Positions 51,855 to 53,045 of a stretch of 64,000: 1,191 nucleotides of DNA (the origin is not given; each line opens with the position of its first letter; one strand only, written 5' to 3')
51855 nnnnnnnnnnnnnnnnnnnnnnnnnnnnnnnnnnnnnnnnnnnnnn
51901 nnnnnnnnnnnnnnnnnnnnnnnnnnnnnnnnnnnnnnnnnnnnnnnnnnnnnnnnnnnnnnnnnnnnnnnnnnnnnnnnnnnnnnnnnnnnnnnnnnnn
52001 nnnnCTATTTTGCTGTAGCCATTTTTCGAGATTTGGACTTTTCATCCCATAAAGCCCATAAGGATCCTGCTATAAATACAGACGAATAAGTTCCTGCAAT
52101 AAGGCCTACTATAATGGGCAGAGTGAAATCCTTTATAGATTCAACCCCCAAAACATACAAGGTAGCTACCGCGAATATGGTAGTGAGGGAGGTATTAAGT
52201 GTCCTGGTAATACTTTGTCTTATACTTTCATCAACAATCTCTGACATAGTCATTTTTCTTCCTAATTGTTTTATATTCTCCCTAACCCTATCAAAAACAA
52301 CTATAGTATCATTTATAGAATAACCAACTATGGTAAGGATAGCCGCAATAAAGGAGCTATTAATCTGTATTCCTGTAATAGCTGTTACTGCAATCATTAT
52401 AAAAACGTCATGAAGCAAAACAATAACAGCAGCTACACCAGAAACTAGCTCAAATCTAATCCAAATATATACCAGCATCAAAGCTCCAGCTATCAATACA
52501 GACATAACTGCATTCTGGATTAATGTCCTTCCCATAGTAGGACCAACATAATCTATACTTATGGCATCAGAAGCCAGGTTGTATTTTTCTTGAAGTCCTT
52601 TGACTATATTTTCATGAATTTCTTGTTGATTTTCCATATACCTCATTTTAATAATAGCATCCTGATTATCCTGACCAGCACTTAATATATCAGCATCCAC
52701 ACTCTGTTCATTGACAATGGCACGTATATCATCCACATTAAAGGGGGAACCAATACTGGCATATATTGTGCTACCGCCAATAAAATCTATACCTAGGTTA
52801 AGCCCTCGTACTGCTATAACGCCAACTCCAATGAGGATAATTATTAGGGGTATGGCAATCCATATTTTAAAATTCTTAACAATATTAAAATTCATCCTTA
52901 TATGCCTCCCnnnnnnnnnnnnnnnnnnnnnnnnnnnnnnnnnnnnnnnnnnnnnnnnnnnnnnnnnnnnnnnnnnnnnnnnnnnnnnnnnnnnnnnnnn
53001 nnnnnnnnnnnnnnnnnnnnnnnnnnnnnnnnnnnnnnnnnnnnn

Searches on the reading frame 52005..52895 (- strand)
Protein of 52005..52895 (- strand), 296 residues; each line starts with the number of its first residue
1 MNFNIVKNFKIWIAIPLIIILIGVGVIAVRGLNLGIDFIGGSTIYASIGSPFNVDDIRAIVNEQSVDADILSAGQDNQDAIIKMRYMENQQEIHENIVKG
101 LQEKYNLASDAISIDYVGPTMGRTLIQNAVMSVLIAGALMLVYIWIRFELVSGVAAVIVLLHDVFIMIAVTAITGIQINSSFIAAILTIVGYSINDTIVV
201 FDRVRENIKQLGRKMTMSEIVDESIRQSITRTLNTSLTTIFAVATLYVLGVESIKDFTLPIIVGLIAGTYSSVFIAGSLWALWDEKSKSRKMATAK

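Call 4: search_protein_families(library=ncbifam, proteins=[window:52005-52895:-], max_evalue=0.01)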
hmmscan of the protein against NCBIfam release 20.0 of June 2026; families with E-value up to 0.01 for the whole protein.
window:52005-52895:- (296 aa): 26 families (the best 25 are shown)
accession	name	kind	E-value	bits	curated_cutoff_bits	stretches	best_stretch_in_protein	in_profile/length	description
TIGR00966.2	transloc_SecF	equivalog_domain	3.1e-88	295.9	160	1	3-283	1-279/279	protein translocase subunit SecF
NF009583.0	PRK13024.1-3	subfamily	2.2e-79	267.4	721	1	2-294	456-744/755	protein translocase subunit SecDF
NF009581.0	PRK13024.1-1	equivalog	3.3e-73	247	1058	1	3-291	449-737/752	protein translocase subunit SecDF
NF009584.0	PRK13024.1-4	equivalog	3.3e-64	217.5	1171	1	2-287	450-735/759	protein translocase subunit SecDF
NF009585.0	PRK13024.1-5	equivalog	2.8e-60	204.4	1037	1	1-292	668-986/993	protein translocase subunit SecDF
NF011315.0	PRK14726.1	equivalog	1.2e-59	202.3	1249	1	14-290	558-834/855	protein translocase subunit SecDF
TIGR00916.1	2A0604s01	subfamily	1.8e-49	168.4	148.6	1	111-273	72-231/231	SecD/SecF family protein translocase subunit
NF009580.0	PRK13023.1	equivalog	1.9e-42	145.5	1153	1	14-288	481-755/775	protein translocase subunit SecDF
NF009582.0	PRK13024.1-2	equivalog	4.4e-40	137.4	723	1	11-288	537-829/859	protein translocase subunit SecDF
NF046001.1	SecDF_plasm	equivalog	4.1e-31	107.8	500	1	3-290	534-853/878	protein translocase subunit SecDF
NF009540.0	PRK12911.1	equivalog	1.1e-23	82.6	1878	1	120-281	1227-1392/1403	bifunctional preprotein translocase subunit SecD/SecF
NF006354.0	PRK08578.1-2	equivalog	2.4e-22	79.7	353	1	12-269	16-270/296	preprotein translocase subunit SecF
NF006353.0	PRK08578.1-1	subfamily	8.2e-21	74.7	282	1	7-267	3-258/281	preprotein translocase subunit SecF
NF006356.0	PRK08578.1-4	equivalog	8.6e-19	68.2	330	1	9-278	31-290/302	preprotein translocase subunit SecF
NF006357.0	PRK08578.2-1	equivalog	6e-18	65.6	304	1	5-286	1-276/282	preprotein translocase subunit SecF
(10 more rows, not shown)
